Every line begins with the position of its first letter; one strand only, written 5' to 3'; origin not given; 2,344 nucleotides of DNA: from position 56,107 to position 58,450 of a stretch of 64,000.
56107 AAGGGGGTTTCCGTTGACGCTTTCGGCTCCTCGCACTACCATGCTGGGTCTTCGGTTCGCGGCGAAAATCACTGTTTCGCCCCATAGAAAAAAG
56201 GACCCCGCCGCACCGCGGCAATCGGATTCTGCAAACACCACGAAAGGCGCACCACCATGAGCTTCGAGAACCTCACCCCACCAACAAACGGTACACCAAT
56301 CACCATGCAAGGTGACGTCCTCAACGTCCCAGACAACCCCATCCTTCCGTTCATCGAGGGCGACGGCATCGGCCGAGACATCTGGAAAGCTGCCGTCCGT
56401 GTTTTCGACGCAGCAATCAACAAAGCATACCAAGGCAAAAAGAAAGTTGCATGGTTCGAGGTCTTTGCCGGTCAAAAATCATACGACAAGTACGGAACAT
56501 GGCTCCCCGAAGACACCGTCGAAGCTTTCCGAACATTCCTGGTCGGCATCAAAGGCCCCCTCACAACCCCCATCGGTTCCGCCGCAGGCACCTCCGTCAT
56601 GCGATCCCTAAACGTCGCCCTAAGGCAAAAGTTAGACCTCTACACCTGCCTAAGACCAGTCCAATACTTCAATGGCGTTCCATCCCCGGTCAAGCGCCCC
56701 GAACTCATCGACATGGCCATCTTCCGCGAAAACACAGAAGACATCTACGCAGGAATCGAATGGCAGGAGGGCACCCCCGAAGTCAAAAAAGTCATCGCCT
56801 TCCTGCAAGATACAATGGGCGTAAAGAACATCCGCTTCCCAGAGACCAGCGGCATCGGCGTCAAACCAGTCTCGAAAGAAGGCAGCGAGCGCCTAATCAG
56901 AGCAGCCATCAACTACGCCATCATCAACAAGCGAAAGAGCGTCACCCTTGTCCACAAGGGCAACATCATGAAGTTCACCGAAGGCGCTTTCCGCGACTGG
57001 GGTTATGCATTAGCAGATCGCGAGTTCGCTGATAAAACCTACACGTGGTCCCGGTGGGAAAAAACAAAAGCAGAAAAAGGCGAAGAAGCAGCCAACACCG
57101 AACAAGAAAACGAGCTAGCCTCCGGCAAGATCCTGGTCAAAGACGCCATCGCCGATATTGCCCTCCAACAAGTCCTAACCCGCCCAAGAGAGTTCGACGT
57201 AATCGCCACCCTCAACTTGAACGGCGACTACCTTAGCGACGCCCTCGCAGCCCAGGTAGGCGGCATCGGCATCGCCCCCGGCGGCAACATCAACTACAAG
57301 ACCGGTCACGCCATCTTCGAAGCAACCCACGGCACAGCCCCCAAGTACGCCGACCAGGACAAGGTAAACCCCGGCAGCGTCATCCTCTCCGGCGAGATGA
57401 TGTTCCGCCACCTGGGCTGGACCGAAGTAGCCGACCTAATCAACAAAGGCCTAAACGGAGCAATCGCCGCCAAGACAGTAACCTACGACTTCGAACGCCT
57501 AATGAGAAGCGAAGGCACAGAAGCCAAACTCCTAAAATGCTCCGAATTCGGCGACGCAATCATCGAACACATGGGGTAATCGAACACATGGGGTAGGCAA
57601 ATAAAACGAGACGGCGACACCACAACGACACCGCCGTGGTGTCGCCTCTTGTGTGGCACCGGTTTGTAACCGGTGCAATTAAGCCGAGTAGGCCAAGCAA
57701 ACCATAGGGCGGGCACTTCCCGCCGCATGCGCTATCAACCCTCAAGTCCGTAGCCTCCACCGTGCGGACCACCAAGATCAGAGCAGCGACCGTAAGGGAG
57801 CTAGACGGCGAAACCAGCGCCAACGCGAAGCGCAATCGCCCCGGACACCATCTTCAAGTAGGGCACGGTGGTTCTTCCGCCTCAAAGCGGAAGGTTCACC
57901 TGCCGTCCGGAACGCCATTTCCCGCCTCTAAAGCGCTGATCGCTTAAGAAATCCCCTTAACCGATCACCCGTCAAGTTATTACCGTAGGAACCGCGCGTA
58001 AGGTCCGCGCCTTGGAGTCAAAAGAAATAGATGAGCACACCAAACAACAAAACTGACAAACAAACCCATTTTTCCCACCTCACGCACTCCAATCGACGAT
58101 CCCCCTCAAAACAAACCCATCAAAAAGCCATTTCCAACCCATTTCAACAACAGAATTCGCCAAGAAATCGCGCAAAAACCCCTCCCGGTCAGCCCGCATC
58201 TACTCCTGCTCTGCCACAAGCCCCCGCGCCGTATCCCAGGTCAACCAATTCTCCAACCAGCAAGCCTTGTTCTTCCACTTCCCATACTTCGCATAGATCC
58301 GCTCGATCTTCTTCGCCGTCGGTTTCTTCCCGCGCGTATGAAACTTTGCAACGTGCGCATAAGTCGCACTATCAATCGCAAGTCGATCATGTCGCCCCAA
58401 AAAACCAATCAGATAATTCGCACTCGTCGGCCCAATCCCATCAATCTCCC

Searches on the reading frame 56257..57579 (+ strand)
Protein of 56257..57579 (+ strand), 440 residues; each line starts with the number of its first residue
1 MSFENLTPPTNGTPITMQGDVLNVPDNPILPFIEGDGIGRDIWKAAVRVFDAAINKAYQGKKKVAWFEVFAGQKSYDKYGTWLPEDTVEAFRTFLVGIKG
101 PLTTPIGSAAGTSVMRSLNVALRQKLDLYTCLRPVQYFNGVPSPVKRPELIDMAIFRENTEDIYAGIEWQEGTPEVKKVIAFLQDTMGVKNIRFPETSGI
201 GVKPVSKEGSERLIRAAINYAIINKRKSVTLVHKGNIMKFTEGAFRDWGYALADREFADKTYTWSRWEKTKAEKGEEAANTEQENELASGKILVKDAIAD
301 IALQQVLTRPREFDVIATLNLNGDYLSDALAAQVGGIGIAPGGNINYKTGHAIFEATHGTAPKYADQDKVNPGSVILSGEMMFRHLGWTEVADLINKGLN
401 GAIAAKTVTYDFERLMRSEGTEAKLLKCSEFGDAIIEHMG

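Call 15: find_encoding_contigs(protein=window:56257-57579:+, flank=10000, max_places=10)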
Protein window:56257-57579:+ (440 aa): no gene with exactly this product is on record in the collection.

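Call 24: find_homologous_proteins(query=window:56257-57579:+, max_evalue=1e-100)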
Query window:56257-57579:+ (440 aa): 8000 proteins with E <= 1e-100 among 8000 candidates; the best 120 are listed.
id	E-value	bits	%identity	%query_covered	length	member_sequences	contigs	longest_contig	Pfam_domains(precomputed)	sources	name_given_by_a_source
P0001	8.4e-297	1002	100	100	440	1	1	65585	PF00180.26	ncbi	-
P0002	6.5e-280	946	93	100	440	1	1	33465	PF00180.26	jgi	jgi:isocitrate dehydrogenase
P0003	2.5e-278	941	94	100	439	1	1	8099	PF00180.26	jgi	-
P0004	7.1e-263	890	88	100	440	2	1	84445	PF00180.26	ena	-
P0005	1.2e-247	840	83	100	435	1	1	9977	PF00180.26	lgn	-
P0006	4.4e-247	838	82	100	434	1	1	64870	PF00180.26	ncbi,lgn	-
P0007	7.3e-246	834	82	100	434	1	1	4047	PF00180.26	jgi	-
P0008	1.5e-245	833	82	100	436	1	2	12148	PF00180.26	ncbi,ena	-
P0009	1.9e-245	833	82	100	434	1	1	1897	PF00180.26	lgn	-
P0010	2.1e-244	829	81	100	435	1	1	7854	PF00180.26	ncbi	-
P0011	2.4e-244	829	81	100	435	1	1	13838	PF00180.26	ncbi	-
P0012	3.6e-244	828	82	99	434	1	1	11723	PF00180.26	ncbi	-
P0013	4.4e-244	828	81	100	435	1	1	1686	PF00180.26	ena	-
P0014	4.5e-244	828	82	100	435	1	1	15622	PF00180.26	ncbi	-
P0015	5.5e-244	828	81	100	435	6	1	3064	PF00180.26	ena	-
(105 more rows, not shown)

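Call 25: find_encoding_contigs(protein=P0002, flank=10000, max_places=3)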
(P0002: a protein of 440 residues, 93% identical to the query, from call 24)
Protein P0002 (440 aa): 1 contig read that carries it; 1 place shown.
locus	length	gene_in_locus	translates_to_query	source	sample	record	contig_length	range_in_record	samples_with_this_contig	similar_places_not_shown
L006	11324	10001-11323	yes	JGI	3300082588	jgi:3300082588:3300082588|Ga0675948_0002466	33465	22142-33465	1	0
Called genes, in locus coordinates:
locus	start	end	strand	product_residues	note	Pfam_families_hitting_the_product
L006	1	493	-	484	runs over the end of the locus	PF12390:Se-cys_synth_N, PF03841:SelA, PF01053:Cys_Met_Meta_PP (weak)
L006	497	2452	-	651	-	PF00009:GTP_EFTU, PF01926:MMR_HSR1 (weak), PF03144:GTP_EFTU_D2, PF25461:Beta-barrel_SelB, PF09107:WHD_3rd_SelB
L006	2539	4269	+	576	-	PF01019:G_glu_transpept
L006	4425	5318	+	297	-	PF01048:PNP_UDP_1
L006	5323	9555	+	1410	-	PF13424:TPR_12 (faint), PF13428:TPR_14 (faint), PF14559:TPR_19 (faint), PF01011:PQQ (faint), PF13360:PQQ_2, PF13570:Beta-prop_ACSF4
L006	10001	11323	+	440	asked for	PF00180:Iso_dh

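Call 26: find_encoding_contigs(protein=P0004, flank=10000, max_places=3)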
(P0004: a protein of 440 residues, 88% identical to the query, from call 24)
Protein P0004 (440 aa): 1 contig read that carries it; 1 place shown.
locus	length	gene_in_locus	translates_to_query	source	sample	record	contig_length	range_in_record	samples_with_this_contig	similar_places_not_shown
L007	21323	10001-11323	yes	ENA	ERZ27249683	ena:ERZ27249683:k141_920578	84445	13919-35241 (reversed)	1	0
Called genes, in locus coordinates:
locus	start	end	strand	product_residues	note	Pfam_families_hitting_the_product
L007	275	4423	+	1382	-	-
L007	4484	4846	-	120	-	PF00190:Cupin_1 (weak), PF07883:Cupin_2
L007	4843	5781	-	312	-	PF03279:Lip_A_acyltrans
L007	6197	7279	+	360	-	PF02547:Queuosine_synth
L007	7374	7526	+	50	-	PF26273:Gly_zipper (weak)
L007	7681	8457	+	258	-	PF02511:Thy1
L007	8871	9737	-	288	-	PF01149:Fapy_DNA_glyco, PF06831:H2TH, PF06827:zf-FPG_IleRS (weak)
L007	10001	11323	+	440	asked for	PF00180:Iso_dh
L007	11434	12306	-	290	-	-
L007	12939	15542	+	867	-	PF00317:Ribonuc_red_lgN, PF02867:Ribonuc_red_lgC, PF12637:TSCPD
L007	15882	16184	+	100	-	PF00886:Ribosomal_S16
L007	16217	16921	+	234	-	PF01746:tRNA_m1G_MT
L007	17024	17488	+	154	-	PF01245:Ribosomal_L19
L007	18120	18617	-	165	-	-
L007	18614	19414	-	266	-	-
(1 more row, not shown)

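Call 27: find_encoding_contigs(protein=P0003, flank=10000, max_places=3)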
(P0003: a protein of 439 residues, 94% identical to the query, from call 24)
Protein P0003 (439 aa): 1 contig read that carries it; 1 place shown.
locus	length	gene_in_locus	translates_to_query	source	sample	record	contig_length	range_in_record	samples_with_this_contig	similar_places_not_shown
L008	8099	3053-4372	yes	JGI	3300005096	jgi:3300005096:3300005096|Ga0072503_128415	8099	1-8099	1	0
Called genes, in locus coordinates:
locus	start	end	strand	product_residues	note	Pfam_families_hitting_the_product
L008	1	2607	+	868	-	?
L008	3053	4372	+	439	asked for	PF00180:Iso_dh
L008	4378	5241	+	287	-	-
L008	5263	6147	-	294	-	-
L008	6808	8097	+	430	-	?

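Call 72: find_encoding_contigs(protein=P0006, flank=5000, max_places=3)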
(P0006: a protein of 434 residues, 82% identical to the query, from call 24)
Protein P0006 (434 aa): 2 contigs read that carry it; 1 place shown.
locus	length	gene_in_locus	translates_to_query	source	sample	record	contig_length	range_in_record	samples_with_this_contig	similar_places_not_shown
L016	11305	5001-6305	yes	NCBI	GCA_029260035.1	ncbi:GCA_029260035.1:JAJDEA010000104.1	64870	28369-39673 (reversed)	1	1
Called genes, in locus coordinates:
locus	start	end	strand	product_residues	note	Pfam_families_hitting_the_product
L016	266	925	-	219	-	-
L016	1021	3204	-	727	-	PF01433:Peptidase_M1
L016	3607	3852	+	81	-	PF01176:eIF-1a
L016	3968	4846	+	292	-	PF00809:Pterin_bind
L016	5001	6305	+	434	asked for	PF00180:Iso_dh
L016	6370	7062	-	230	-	PF21948:LplA-B_cat, PF03099:BPL_LplA_LipB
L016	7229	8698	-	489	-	PF02347:GDC-P, PF00266:Aminotran_5, PF21478:GcvP2_C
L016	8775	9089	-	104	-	-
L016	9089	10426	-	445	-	PF02347:GDC-P, PF00266:Aminotran_5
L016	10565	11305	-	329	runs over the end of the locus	PF01966:HD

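Call 73: find_encoding_contigs(protein=P0001, flank=10000, max_places=3)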
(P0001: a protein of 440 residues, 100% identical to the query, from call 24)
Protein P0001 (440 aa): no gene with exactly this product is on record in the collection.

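Call 74: list_cluster_members(proteins=[P0001, P0241, P0123])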
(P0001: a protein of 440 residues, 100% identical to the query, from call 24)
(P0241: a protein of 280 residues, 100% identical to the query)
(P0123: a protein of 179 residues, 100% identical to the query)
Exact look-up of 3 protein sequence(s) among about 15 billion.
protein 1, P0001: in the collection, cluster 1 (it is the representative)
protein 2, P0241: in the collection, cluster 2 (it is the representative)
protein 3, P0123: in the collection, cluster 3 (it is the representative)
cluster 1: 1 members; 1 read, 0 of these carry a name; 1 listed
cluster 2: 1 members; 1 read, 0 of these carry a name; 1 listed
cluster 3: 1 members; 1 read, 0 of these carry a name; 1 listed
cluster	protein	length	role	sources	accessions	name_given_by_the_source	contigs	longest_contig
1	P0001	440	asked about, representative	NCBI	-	-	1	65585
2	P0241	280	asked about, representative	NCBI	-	-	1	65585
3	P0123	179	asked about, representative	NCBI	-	-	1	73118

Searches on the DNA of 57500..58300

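Call 19: search_rna_families(source=window, start=57500, end=58300, threshold=evalue, max_evalue=5)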
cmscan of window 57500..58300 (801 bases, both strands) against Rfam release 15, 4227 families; matches with E-value up to 5: 3.
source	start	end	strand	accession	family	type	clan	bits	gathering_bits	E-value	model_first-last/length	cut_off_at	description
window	57589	57678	-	RF00430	SNORA54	Gene; snRNA; snoRNA; HACA-box;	CL00034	17.4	60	0.91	1-129/129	no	Small nucleolar RNA SNORA54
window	57586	57677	-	RF01664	ceN101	Gene; snRNA; snoRNA; HACA-box;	-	16.8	70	3.1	1-128/128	no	Caenorhabditis snoRNA ceN101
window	57597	57649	-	RF00489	ctRNA_p42d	Gene; antisense;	-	16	50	2.4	1-46/46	no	ctRNA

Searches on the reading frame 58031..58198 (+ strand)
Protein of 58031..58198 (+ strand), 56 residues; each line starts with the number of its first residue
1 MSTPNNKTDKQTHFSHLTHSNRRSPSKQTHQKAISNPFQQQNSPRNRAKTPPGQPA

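Call 62: search_protein_representatives(protein=window:58031-58198:+)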
Query: 56 residues. Proteins with E-value up to 0.001 (for the whole library): 1; up to 1e-10: 0; up to 1e-30: 0. The best 1 are listed.
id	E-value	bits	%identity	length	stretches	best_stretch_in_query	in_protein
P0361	7.5e-04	35.9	22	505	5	7-45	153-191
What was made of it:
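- On Protein-coding gene: There is no meaningful protein hit (call 62).
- phmmer of the copy 2 tail ORF against 1.84 billion proteins gives one weak hit, E = 7.5e-4 at 22% identity (call 62).
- Tried and rejected: phmmer of the copy 2 tail ORF against 1.84 billion proteins: one weak hit (E = 7.5e-4, 22% identity), judged not meaningful (call 62).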
